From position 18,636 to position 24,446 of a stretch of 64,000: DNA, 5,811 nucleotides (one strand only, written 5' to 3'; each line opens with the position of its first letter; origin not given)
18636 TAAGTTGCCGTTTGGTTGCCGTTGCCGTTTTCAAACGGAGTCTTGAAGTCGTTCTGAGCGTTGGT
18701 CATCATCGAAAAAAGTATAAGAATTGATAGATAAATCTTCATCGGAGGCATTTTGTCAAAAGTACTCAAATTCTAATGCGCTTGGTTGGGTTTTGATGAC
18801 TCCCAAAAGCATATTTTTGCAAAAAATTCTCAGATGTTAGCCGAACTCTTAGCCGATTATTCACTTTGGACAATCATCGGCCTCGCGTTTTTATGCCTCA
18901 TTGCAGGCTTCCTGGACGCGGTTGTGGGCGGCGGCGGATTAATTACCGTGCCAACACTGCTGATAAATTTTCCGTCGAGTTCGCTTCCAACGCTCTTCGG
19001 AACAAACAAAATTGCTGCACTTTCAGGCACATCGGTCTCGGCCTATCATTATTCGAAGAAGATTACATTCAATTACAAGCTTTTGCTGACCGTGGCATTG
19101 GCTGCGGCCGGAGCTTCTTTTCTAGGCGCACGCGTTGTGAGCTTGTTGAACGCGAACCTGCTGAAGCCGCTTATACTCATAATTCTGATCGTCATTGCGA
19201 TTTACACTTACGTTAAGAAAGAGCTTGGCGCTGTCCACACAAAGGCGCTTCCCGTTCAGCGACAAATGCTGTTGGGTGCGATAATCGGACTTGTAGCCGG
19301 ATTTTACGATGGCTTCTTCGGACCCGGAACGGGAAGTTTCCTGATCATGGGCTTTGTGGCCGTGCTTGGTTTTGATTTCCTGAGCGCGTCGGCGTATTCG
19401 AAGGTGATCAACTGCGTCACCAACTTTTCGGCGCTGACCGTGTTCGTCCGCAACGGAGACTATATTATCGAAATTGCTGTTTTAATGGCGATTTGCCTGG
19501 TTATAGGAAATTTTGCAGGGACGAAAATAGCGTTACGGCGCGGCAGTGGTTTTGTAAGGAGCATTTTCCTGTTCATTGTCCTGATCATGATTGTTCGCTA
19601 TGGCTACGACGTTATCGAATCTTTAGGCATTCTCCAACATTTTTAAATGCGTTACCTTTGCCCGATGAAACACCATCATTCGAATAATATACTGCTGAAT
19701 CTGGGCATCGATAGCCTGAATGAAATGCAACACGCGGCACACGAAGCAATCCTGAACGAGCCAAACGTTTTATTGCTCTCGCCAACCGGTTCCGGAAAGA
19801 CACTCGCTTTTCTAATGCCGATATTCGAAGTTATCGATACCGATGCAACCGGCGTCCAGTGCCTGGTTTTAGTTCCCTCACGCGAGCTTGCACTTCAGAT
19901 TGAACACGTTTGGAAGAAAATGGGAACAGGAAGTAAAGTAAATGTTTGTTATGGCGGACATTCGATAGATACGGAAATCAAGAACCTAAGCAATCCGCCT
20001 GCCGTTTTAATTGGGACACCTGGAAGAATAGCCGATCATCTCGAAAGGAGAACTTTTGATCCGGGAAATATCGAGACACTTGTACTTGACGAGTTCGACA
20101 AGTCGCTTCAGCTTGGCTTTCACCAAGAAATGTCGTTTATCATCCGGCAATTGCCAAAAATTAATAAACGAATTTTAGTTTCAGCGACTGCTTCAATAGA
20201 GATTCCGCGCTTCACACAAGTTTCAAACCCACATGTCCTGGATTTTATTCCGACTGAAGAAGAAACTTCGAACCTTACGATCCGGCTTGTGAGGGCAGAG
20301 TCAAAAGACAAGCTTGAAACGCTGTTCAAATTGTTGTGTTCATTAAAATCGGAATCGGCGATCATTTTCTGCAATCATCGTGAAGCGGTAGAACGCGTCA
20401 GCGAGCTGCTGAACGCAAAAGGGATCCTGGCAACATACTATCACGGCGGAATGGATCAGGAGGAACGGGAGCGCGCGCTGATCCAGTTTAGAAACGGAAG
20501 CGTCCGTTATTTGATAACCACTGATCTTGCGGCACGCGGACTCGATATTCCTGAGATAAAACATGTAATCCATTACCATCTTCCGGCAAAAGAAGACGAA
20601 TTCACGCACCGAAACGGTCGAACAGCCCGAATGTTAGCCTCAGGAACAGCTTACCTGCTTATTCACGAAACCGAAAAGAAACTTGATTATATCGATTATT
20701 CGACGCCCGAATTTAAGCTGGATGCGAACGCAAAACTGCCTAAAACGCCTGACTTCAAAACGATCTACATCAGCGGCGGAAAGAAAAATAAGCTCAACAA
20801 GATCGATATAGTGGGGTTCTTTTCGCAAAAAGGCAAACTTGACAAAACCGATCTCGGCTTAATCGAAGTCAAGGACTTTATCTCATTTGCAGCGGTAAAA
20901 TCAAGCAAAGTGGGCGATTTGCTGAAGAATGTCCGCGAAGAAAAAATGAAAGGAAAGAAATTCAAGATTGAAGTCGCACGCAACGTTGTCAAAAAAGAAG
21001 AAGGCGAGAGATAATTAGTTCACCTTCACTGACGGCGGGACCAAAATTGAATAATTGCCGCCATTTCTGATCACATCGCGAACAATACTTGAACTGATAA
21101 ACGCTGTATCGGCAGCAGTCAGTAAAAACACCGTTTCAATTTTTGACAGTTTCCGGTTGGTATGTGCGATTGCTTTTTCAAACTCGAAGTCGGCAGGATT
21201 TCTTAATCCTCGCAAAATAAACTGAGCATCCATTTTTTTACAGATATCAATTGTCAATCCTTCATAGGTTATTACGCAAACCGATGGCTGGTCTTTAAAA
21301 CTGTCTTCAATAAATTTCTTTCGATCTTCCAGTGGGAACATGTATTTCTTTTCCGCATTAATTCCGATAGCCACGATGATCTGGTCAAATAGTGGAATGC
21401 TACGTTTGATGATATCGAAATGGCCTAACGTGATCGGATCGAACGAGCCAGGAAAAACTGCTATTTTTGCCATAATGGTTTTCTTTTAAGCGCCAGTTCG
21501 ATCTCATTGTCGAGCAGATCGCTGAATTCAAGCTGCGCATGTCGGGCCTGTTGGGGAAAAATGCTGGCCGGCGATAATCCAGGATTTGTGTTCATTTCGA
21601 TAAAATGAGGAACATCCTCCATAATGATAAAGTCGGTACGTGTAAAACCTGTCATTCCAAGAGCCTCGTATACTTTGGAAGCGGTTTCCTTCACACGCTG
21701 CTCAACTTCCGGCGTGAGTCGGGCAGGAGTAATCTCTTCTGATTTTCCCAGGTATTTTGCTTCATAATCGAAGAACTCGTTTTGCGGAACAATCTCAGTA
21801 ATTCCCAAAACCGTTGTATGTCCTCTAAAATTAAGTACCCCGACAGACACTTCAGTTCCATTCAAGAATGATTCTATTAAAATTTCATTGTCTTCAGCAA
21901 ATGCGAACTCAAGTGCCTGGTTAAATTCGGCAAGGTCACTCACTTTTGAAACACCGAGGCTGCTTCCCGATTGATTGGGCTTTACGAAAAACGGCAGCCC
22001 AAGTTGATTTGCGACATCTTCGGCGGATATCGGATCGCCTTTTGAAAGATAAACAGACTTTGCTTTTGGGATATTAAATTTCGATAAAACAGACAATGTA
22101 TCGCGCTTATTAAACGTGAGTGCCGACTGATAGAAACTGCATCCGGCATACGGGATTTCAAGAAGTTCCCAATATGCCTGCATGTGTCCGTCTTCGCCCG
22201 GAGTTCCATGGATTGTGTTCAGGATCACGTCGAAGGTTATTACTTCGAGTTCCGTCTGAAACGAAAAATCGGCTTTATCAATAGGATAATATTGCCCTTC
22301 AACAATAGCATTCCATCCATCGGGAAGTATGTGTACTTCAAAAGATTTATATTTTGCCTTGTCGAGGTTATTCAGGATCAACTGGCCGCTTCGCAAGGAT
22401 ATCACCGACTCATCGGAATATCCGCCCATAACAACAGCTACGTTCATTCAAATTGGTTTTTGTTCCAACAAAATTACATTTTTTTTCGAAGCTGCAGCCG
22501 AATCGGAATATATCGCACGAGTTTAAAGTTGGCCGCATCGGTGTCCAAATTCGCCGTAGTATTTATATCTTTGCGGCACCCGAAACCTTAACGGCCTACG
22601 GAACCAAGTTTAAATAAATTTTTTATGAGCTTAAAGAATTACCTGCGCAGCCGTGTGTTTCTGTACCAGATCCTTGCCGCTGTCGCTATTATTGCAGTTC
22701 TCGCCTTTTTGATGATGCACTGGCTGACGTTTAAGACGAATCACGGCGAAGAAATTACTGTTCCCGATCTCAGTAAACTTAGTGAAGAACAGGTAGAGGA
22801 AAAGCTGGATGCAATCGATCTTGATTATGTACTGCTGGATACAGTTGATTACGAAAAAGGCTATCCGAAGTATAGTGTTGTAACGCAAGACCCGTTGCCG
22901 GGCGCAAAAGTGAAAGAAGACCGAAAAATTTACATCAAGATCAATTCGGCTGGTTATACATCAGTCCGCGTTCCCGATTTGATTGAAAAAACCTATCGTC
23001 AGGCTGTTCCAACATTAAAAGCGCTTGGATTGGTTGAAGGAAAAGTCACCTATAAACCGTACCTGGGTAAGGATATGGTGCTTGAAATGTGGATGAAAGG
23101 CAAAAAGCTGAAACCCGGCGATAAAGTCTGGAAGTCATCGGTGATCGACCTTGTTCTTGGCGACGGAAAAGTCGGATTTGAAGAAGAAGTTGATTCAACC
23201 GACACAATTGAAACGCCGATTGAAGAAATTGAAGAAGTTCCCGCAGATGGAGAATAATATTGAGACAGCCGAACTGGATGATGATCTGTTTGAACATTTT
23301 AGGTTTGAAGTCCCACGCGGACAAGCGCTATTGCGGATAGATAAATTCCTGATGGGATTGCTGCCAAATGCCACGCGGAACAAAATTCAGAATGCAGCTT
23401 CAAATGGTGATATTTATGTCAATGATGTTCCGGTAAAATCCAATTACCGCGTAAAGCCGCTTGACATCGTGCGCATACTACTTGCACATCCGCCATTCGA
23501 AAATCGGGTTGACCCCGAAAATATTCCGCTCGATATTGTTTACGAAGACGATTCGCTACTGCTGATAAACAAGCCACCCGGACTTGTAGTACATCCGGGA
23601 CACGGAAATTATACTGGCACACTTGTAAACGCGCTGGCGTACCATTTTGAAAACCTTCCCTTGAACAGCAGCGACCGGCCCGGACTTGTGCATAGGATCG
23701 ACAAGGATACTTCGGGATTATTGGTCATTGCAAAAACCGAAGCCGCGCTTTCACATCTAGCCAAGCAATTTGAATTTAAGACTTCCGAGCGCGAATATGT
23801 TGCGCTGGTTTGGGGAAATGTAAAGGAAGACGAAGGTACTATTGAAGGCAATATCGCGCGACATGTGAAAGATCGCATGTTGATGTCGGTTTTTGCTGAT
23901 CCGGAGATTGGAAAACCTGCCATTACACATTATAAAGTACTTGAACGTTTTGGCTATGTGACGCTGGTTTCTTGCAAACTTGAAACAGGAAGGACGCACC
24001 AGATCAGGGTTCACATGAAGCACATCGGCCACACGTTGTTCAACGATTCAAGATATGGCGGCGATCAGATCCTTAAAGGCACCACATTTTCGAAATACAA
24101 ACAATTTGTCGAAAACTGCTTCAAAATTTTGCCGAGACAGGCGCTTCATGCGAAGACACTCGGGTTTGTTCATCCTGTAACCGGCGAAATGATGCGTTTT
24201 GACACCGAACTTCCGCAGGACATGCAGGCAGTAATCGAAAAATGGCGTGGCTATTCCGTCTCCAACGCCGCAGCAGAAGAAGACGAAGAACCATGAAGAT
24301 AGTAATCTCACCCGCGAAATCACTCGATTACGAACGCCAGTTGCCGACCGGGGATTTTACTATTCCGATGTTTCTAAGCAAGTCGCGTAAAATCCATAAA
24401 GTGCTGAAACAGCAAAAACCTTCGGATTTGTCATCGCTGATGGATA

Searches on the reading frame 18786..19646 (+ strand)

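Call 70: search_protein_families(library=pfam, proteins=[window:18786-19646:+], max_evalue=0.000001)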
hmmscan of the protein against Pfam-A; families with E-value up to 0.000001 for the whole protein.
window:18786-19646:+ (286 aa): 1 family
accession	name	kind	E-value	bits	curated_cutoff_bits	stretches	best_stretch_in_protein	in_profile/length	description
PF01925.25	TauE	-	1.4e-41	143.2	32.6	1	33-271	1-236/237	Sulfite exporter TauE/SafE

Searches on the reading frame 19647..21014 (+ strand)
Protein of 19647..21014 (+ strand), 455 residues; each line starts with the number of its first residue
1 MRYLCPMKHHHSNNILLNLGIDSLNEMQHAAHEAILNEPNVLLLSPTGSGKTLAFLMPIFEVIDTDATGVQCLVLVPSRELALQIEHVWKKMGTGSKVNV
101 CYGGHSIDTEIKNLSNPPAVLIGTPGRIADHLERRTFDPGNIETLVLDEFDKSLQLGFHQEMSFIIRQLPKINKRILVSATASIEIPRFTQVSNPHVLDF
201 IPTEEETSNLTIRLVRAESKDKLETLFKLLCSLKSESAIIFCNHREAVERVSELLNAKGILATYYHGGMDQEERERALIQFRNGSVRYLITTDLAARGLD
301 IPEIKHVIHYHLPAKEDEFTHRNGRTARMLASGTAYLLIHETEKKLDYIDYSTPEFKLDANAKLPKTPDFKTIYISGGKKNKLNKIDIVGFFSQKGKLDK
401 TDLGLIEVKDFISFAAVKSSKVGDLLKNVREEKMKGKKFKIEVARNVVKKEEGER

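Call 70: search_protein_families(library=pfam, proteins=[window:19647-21014:+], max_evalue=0.000001)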
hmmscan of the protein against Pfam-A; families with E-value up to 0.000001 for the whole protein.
window:19647-21014:+ (455 aa): 4 families
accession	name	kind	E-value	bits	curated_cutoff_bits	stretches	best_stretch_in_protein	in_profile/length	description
PF00270.35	DEAD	-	4.7e-40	137.5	26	1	26-183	2-161/167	DEAD/DEAH box helicase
PF00271.37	Helicase_C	-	2.6e-30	105.3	23.5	1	221-329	1-109/110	Helicase conserved C-terminal domain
PF03880.21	DbpA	-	2.3e-17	63.2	25.6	1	372-442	1-71/72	DbpA RNA binding domain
PF04851.21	ResIII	-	6.5e-09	36.3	22.5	1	23-181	3-161/164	Type III restriction enzyme, res subunit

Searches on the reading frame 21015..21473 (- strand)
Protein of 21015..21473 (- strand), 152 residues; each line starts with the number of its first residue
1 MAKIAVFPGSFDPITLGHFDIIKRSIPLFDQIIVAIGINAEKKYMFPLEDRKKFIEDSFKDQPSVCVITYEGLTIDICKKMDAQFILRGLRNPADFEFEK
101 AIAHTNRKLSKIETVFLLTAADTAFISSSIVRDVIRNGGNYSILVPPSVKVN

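Call 70: search_protein_families(library=pfam, proteins=[window:21015-21473:-], max_evalue=0.000001)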
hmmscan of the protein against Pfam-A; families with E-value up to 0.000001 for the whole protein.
window:21015-21473:- (152 aa): 1 family
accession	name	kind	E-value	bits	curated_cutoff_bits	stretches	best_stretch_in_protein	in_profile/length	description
PF01467.32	CTP_transf_like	-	5.7e-21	75.5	21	1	6-133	1-132/133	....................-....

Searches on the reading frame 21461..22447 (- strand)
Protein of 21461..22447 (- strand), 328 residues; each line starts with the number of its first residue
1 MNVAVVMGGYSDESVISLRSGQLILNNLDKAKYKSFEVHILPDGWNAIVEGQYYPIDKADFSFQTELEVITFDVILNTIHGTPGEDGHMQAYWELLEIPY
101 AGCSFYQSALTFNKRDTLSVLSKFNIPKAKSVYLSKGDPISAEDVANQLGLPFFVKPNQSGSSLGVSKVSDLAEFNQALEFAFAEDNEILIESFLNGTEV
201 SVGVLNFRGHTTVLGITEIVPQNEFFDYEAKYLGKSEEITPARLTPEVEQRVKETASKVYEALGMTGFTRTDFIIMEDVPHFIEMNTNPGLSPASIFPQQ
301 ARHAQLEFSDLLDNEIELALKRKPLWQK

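Call 70: search_protein_families(library=pfam, proteins=[window:21461-22447:-], max_evalue=0.000001)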
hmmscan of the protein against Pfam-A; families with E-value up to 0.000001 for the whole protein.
window:21461-22447:- (328 aa): 6 families
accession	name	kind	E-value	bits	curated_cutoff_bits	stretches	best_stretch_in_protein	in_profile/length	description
PF07478.18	Dala_Dala_lig_C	-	7.5e-49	166.4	24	1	122-314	3-201/204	D-ala D-ala ligase C-terminus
PF01820.27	Dala_Dala_lig_N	-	8.4e-19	68.7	34.6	1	2-103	1-121/121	D-ala D-ala ligase N-terminus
PF02655.19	ATP-grasp_3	-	6.9e-10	39.7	23.2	1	150-287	31-155/160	ATP-grasp domain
PF13535.11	ATP-grasp_4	-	1.2e-09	38.5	27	1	150-269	2-130/160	ATP-grasp domain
PF02786.22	CPSase_L_D2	-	1.9e-09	37.8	19.8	1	117-287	5-178/211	Carbamoyl-phosphate synthase L chain, ATP binding domain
PF02222.28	ATP-grasp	-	4.5e-09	36.7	27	1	121-270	3-144/179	ATP-grasp domain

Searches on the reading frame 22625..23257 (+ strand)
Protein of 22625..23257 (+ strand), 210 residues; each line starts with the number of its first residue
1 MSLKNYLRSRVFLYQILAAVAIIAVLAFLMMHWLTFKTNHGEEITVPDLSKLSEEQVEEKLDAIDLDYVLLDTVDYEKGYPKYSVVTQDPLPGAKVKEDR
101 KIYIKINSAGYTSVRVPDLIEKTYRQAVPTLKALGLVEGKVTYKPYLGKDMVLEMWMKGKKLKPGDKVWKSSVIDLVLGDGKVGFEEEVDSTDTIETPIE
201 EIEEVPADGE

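Call 70: search_protein_families(library=pfam, proteins=[window:22625-23257:+], max_evalue=0.000001)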
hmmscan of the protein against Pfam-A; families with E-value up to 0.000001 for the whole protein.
window:22625-23257:+ (210 aa): 1 family
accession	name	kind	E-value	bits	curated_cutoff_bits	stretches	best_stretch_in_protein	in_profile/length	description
PF03793.24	PASTA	-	1.1e-15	57.8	23.2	1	44-107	1-63/64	PASTA domain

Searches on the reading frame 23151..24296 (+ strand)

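Call 70: search_protein_families(library=pfam, proteins=[window:23151-24296:+], max_evalue=0.000001)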
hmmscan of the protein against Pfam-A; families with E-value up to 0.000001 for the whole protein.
window:23151-24296:+ (381 aa): 1 family
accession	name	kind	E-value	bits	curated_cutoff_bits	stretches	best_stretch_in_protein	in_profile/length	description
PF00849.27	PseudoU_synth_2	-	1.6e-33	116.5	26.8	1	136-291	2-152/152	RNA pseudouridylate synthase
